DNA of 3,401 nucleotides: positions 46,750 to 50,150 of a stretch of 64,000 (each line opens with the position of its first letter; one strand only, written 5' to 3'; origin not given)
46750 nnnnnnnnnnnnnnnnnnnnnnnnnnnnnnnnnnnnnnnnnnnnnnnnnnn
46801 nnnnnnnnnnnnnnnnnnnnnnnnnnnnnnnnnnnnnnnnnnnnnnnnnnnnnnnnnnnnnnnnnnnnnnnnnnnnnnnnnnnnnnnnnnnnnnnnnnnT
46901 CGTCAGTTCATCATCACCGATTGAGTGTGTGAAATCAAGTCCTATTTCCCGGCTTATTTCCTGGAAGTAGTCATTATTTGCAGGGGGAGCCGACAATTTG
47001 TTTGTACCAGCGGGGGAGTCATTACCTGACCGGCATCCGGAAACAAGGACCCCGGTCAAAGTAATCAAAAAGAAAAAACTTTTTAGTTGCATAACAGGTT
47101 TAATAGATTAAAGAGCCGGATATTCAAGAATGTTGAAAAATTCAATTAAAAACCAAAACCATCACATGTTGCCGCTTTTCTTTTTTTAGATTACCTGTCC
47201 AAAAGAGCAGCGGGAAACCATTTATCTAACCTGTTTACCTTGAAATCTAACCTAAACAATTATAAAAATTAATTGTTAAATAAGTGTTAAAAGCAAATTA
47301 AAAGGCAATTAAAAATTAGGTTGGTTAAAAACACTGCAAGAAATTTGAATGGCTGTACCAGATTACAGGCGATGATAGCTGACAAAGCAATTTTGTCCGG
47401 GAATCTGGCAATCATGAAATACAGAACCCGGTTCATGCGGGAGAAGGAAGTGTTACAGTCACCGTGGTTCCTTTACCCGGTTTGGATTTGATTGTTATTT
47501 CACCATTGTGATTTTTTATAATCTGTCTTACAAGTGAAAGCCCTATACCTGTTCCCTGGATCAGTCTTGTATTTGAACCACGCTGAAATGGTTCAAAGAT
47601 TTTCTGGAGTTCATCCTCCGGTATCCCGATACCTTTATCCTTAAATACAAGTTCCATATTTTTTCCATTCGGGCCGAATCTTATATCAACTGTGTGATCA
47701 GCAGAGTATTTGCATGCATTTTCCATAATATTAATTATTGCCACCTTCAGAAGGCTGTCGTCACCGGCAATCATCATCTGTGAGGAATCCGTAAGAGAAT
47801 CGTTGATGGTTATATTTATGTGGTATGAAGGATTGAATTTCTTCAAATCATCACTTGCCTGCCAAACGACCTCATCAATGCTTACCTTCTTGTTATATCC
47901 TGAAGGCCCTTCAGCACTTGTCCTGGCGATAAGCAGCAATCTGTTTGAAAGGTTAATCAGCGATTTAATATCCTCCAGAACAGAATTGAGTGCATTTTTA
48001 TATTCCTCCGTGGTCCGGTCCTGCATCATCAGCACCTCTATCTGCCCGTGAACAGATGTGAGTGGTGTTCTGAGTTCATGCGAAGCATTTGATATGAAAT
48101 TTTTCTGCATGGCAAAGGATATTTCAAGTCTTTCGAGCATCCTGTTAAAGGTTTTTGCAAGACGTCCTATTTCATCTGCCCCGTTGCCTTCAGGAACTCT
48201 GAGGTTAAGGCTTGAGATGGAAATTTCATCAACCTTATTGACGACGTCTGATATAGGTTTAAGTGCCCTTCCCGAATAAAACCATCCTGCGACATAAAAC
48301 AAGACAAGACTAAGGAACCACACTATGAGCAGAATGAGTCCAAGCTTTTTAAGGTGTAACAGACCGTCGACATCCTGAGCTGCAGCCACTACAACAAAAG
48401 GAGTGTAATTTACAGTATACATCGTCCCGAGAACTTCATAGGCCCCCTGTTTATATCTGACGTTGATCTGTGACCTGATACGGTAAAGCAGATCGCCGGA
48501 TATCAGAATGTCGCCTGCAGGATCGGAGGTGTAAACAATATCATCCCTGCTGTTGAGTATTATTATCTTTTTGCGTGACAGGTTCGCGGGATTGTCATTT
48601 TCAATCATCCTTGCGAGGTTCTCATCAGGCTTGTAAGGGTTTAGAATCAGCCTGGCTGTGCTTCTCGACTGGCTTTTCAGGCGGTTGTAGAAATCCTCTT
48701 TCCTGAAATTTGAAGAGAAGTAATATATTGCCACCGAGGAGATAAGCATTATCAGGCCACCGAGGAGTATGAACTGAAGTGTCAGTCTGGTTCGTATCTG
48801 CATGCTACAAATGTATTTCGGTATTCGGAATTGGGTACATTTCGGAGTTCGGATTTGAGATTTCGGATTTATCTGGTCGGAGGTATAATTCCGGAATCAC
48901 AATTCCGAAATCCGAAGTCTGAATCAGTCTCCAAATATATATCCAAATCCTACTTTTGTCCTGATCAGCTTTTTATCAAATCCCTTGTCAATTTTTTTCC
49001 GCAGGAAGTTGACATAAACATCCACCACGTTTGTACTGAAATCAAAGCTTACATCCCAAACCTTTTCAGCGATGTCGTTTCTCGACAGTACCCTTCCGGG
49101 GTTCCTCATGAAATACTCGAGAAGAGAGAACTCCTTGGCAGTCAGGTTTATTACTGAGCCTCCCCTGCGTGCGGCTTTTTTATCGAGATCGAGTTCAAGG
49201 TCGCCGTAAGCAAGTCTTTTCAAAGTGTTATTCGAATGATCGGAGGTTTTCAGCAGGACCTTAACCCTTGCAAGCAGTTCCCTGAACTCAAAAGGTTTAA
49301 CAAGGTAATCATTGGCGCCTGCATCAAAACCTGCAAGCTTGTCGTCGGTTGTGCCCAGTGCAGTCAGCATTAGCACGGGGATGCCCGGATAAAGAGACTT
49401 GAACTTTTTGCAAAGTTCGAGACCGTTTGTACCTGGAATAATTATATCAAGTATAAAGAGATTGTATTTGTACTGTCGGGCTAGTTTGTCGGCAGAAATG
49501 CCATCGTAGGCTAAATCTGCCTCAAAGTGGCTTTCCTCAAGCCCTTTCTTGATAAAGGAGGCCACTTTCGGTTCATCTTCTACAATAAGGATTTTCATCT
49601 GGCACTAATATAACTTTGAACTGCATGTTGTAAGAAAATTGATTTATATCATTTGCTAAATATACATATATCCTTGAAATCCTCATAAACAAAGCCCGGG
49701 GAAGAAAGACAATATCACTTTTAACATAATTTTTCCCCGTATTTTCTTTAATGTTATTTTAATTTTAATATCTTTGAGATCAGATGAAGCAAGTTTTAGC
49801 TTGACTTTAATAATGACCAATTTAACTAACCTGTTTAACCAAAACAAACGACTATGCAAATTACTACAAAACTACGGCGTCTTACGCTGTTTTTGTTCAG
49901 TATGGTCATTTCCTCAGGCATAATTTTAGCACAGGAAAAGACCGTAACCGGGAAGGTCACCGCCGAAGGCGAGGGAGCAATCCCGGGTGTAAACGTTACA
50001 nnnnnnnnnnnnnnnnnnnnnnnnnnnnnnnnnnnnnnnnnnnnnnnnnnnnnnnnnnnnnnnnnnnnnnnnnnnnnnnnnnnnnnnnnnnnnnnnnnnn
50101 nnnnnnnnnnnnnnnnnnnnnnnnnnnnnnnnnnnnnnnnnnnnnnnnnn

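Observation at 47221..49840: Recurring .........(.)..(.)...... element flanking the two-component system genes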

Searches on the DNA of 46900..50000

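Call 34: search_rna_families(source=window, start=46900, end=50000, threshold=evalue, max_evalue=10)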
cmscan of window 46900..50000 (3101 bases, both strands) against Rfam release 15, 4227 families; matches with E-value up to 10: 7.
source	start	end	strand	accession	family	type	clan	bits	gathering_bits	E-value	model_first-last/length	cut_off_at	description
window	48848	48909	+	RF04145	MIR8706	Gene; miRNA;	-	27.6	95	0.02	1-101/101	no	MIR8706 microRNA precursor family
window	48841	48916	+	RF03715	mir-977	Gene; miRNA;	-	24.2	109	0.12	1-90/90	no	mir-977 microRNA precursor family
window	49735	49799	-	RF02153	NBR2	Gene; lncRNA;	-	21.7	40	4.6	1-63/63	no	Neighbour of BRCA1 gene 2 converved region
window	48850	48909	+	RF03427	mir-1005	Gene; miRNA;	-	19.7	80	1.4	1-61/61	no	mir-1005 microRNA precursor family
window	48584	48616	-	RF00610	SNORD110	Gene; snRNA; snoRNA; CD-box;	CL00076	17.7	64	5.8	1-71/71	no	Small nucleolar RNA SNORD110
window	47750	47862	-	RF00360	snoZ107_R87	Gene; snRNA; snoRNA; CD-box;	-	17.6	50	3.1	1-117/117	no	Small nucleolar RNA Z107/R87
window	49788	49850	+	RF02823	LPR69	Gene; sRNA;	-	15.2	40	9.1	1-82/82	no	Legionella RNA 69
